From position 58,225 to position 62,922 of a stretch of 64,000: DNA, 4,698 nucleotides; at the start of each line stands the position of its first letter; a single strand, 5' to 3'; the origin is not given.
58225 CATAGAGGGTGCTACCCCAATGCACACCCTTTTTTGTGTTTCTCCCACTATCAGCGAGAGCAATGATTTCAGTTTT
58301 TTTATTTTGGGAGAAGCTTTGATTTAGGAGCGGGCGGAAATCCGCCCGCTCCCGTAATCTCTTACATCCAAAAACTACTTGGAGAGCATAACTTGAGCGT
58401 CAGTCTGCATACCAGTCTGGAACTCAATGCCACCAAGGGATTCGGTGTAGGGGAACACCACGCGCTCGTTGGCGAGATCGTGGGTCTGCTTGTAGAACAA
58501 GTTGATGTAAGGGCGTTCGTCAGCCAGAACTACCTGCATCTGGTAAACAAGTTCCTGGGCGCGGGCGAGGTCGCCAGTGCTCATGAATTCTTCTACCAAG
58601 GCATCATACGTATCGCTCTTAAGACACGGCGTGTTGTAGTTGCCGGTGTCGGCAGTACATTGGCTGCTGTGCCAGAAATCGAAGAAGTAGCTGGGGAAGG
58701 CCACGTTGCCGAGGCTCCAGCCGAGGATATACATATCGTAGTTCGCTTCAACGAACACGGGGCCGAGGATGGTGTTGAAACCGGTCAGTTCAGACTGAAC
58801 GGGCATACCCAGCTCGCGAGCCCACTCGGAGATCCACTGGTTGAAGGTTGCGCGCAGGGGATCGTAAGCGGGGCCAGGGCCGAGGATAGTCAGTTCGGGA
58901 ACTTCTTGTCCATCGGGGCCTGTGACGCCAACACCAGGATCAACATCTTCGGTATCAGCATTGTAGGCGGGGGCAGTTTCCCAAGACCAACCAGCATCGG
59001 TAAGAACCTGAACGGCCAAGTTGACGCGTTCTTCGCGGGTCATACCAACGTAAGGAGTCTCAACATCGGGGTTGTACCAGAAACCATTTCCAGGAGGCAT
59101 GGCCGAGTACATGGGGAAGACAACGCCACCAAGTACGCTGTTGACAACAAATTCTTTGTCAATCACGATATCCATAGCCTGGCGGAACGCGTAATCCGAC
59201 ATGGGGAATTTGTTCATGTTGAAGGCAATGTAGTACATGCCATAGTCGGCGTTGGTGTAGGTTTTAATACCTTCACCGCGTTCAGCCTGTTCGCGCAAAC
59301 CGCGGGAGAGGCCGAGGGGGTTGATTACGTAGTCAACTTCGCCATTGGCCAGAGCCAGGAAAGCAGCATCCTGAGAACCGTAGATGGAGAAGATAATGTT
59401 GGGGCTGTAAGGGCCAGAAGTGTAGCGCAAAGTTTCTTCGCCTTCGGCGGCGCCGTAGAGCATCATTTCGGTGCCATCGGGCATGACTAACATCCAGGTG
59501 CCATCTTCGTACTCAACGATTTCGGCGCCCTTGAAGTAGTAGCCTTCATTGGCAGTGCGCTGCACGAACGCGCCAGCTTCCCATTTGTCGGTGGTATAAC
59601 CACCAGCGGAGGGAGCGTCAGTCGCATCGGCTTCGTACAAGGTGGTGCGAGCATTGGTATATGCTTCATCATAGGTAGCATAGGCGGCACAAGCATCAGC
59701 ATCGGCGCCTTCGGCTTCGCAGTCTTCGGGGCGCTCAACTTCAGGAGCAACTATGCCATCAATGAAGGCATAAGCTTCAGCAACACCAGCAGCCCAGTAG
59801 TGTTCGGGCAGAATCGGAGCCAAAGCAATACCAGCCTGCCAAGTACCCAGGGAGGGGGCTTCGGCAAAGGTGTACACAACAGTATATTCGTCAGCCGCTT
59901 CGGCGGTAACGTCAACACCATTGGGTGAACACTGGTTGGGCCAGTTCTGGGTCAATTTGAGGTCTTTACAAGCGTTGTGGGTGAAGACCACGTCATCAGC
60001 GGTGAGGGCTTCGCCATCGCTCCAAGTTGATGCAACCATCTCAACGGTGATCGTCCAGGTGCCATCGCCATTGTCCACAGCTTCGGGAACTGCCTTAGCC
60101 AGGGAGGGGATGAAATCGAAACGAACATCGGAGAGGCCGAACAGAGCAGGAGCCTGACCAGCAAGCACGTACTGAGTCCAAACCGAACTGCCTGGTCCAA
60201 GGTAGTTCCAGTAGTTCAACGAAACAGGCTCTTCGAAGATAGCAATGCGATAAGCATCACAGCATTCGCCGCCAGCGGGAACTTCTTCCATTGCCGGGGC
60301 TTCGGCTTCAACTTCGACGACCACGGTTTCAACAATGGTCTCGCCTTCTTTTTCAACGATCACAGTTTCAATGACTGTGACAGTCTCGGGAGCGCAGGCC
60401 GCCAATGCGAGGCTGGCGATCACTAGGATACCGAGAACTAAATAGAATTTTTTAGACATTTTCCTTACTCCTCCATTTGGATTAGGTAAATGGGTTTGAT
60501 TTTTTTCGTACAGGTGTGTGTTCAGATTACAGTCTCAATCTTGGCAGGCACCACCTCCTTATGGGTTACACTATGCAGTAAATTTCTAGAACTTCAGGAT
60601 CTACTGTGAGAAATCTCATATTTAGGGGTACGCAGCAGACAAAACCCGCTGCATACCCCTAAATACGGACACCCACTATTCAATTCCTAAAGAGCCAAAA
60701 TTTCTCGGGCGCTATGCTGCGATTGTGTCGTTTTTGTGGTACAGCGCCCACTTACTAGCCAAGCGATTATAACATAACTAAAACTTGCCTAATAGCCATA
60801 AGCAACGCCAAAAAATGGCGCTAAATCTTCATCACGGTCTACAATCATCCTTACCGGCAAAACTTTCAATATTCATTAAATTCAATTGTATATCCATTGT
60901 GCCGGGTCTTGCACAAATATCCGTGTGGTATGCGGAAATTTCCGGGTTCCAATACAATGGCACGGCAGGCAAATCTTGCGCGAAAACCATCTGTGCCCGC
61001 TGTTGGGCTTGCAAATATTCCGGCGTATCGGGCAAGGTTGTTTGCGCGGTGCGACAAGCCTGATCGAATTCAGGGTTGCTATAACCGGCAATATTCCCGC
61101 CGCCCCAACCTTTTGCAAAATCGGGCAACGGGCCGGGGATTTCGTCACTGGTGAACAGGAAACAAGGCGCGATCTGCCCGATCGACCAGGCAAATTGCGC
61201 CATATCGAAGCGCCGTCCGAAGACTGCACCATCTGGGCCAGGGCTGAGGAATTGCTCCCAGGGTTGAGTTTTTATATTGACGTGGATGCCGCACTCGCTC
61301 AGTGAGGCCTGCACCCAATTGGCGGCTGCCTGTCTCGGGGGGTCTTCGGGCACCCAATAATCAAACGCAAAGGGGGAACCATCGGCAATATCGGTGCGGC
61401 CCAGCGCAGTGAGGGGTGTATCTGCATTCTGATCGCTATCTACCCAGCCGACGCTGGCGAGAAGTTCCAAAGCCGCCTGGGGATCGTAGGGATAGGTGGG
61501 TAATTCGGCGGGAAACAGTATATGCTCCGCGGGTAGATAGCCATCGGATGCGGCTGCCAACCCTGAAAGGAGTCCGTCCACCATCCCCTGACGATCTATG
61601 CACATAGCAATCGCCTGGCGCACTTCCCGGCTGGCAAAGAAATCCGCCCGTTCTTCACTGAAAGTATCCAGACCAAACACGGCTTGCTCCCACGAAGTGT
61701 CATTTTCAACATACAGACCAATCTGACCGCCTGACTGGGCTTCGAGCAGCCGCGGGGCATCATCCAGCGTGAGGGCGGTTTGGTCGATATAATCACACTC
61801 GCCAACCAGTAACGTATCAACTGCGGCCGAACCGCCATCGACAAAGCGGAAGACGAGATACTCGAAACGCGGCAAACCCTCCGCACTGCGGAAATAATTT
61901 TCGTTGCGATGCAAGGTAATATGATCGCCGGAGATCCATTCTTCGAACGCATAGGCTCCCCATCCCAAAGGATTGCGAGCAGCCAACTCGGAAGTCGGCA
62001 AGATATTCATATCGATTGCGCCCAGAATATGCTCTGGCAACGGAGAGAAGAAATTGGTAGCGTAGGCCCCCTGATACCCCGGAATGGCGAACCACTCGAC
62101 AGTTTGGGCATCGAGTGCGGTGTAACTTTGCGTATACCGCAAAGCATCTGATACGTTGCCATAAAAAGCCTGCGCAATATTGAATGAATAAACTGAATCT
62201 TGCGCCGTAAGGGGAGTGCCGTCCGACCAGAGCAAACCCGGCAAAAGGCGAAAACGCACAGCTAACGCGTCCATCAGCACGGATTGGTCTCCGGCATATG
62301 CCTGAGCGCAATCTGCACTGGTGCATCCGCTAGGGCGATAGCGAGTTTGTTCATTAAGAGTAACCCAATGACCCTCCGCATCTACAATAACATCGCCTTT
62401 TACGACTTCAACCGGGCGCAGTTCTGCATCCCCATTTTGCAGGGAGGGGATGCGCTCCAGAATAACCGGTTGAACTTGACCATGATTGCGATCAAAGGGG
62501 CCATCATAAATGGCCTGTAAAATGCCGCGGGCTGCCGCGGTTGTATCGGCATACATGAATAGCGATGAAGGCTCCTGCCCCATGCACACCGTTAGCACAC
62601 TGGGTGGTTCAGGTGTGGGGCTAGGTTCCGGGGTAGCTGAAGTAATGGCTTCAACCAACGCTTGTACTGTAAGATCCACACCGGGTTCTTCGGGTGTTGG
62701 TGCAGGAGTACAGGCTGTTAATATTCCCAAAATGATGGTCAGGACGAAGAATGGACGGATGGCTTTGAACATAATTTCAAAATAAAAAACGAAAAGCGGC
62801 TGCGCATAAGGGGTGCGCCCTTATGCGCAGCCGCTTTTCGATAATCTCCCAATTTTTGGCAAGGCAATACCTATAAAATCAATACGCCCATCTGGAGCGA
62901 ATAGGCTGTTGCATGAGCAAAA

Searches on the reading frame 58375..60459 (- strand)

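Call 46: search_protein_families(library=pfam, proteins=[window:58375-60459:-])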
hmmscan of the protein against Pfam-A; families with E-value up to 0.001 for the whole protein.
window:58375-60459:- (694 aa): 1 family
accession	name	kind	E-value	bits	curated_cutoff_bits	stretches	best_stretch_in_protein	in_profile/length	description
PF00496.27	SBP_bac_5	-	5.5e-39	134.8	32.4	1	116-599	2-363/368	Bacterial extracellular solute-binding proteins, family 5 Middle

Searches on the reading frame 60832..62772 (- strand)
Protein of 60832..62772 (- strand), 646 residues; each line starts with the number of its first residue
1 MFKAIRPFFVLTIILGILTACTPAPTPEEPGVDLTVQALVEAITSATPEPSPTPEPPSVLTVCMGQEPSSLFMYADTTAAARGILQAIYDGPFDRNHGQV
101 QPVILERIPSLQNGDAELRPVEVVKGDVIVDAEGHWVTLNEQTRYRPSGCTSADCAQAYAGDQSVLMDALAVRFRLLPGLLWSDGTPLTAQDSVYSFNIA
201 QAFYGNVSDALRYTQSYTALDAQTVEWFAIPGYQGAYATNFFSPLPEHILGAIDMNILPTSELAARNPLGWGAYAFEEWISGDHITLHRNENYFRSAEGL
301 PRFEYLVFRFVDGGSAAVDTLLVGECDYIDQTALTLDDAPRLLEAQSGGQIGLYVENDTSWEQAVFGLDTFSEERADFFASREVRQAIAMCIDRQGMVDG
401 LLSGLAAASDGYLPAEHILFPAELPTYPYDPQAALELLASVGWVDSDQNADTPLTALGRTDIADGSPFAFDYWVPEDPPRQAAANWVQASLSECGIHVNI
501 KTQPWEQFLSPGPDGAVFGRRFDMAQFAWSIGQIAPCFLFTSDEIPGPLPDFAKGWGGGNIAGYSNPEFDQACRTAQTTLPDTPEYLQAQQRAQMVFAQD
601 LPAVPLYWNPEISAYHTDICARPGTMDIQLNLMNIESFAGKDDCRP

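Call 46: search_protein_families(library=pfam, proteins=[window:60832-62772:-])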
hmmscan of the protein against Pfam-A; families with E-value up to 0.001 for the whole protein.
window:60832-62772:- (646 aa): 1 family
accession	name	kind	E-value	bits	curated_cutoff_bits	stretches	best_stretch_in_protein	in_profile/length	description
PF00496.27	SBP_bac_5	-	1.6e-49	169.5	32.4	1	165-534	12-351/368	Bacterial extracellular solute-binding proteins, family 5 Middle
